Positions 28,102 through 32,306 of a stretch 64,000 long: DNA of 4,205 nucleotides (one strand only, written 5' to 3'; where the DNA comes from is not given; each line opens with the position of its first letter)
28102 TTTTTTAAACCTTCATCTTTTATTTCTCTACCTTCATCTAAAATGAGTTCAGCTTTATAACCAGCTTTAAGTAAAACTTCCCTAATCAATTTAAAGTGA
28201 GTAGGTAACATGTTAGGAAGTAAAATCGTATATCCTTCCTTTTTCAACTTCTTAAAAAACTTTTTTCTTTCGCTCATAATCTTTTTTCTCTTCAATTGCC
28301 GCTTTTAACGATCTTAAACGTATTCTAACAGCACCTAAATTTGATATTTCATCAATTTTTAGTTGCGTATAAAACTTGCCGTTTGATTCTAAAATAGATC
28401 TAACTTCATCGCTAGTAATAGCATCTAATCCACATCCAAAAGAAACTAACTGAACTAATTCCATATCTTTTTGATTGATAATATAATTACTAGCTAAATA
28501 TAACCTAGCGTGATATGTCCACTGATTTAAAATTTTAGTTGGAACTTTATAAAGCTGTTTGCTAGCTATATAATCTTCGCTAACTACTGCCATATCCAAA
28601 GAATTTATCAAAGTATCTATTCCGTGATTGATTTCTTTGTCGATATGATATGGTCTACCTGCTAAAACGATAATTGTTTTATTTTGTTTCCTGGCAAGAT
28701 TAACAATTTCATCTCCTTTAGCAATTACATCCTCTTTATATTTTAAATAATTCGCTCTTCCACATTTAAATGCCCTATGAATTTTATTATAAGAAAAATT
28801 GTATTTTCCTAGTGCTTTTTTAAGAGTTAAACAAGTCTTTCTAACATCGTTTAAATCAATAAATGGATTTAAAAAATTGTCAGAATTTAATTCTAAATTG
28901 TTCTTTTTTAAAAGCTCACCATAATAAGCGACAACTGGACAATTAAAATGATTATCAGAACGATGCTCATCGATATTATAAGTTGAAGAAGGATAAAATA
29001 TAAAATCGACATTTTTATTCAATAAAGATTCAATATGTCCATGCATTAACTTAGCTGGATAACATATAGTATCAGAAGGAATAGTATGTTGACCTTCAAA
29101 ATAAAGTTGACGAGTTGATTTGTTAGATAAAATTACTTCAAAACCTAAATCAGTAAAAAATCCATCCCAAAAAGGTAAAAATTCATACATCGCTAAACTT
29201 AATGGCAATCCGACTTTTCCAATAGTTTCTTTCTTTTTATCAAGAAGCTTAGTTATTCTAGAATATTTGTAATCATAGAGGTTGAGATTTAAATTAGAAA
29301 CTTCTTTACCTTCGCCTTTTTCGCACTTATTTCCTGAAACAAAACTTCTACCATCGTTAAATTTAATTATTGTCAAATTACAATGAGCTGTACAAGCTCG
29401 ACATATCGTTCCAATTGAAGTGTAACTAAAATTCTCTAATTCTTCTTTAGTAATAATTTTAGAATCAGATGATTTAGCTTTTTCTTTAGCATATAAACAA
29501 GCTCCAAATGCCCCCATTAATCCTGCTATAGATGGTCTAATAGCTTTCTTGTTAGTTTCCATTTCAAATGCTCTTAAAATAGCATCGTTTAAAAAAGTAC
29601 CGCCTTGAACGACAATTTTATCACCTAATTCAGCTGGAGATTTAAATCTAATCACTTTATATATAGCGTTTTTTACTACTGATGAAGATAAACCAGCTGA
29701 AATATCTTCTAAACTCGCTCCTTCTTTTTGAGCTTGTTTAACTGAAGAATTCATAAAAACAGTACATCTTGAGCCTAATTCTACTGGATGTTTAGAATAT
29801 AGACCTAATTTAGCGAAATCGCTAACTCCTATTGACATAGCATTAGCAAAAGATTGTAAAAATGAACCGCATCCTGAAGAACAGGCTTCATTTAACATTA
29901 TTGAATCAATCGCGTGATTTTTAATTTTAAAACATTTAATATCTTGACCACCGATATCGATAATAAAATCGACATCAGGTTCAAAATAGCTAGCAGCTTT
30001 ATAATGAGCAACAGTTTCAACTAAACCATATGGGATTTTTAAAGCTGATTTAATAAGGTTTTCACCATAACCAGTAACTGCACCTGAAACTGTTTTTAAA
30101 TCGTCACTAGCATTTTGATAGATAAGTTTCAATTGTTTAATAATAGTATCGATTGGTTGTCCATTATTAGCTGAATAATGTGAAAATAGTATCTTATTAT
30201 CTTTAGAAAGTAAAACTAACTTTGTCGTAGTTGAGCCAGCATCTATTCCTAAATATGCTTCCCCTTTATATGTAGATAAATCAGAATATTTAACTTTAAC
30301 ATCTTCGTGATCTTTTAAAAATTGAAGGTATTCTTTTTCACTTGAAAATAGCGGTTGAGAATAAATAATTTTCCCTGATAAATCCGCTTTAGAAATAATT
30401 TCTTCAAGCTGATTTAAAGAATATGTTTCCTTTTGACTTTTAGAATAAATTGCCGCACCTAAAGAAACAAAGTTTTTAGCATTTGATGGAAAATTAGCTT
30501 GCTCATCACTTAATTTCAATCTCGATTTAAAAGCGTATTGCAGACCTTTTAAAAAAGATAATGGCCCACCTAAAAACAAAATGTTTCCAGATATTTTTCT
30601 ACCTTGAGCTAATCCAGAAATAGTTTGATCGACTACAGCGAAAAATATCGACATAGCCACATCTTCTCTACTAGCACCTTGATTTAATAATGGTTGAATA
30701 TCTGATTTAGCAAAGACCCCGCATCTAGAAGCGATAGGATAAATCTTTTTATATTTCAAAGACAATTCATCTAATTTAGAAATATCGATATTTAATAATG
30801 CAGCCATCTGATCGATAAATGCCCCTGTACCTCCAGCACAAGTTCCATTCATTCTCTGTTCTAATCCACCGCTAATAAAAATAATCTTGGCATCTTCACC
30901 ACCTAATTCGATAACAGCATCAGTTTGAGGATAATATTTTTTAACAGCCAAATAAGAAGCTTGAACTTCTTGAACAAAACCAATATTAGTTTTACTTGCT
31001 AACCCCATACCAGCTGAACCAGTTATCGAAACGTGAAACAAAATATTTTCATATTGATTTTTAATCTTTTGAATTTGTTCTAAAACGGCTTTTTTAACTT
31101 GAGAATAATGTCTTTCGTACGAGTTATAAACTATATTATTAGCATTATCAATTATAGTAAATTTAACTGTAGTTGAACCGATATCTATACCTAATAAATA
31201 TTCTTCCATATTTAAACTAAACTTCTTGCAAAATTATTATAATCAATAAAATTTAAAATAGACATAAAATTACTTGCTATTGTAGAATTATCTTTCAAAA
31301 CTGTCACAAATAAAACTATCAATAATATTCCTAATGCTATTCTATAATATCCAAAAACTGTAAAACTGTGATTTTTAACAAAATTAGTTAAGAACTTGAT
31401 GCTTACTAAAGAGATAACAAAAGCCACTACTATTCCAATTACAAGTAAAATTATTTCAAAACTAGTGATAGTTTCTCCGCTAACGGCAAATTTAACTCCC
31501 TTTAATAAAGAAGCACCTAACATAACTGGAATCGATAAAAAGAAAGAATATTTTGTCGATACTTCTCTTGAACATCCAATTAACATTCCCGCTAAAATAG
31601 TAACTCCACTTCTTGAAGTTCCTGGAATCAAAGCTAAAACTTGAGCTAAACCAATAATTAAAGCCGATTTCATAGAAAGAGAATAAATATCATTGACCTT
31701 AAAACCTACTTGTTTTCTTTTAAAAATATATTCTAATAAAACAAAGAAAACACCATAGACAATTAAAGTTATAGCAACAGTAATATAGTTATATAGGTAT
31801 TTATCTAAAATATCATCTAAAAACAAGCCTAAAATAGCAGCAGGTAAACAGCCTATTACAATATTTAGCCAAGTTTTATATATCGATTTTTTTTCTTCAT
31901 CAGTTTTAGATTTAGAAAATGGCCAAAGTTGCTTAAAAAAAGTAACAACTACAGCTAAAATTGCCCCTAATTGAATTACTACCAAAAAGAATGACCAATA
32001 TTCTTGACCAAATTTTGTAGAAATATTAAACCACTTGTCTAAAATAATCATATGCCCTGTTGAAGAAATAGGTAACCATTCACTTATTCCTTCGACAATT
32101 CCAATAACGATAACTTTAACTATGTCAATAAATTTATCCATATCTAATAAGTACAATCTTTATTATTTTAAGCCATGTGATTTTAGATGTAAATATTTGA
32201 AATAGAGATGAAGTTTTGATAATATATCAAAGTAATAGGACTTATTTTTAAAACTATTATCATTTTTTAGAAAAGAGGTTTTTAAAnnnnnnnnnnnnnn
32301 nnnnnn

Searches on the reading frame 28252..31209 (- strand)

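Call 49: search_protein_families(library=pfam, proteins=[window:28252-31209:-], max_evalue=0.001)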
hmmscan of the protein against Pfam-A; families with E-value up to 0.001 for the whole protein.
window:28252-31209:- (985 aa): 6 families
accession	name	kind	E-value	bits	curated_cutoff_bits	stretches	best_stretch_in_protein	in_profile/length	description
PF09989.15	DUF2229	-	1.6e-72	244.1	29.4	1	665-881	1-218/218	CoA enzyme activase uncharacterised domain (DUF2229)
PF01869.26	BcrAD_BadFG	-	5.9e-62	210.1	31.5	2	320-574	1-271/271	BadF/BadG/BcrA/BcrD ATPase family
PF00480.26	ROK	-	8.7e-07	29.2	22.9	0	6-61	2-61/294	ROK family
PF01548.23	DEDD_Tnp_IS110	-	2.6e-06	27.7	29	0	6-73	1-65/155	Transposase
PF00370.27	FGGY_N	-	1.4e-05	25.3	28.8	0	4-41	1-38/245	FGGY family of carbohydrate kinases, N-terminal domain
PF13941.12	MutL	-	5.4e-05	22.6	27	0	6-82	2-81/450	MutL protein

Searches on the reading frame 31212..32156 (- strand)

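Call 49: search_protein_families(library=pfam, proteins=[window:31212-32156:-], max_evalue=0.001)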
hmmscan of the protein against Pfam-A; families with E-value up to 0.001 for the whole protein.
window:31212-32156:- (314 aa): 1 family
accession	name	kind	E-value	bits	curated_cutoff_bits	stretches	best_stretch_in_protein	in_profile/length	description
PF02673.24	BacA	-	1.2e-82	277.9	33.4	1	16-278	2-257/257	Bacitracin resistance protein BacA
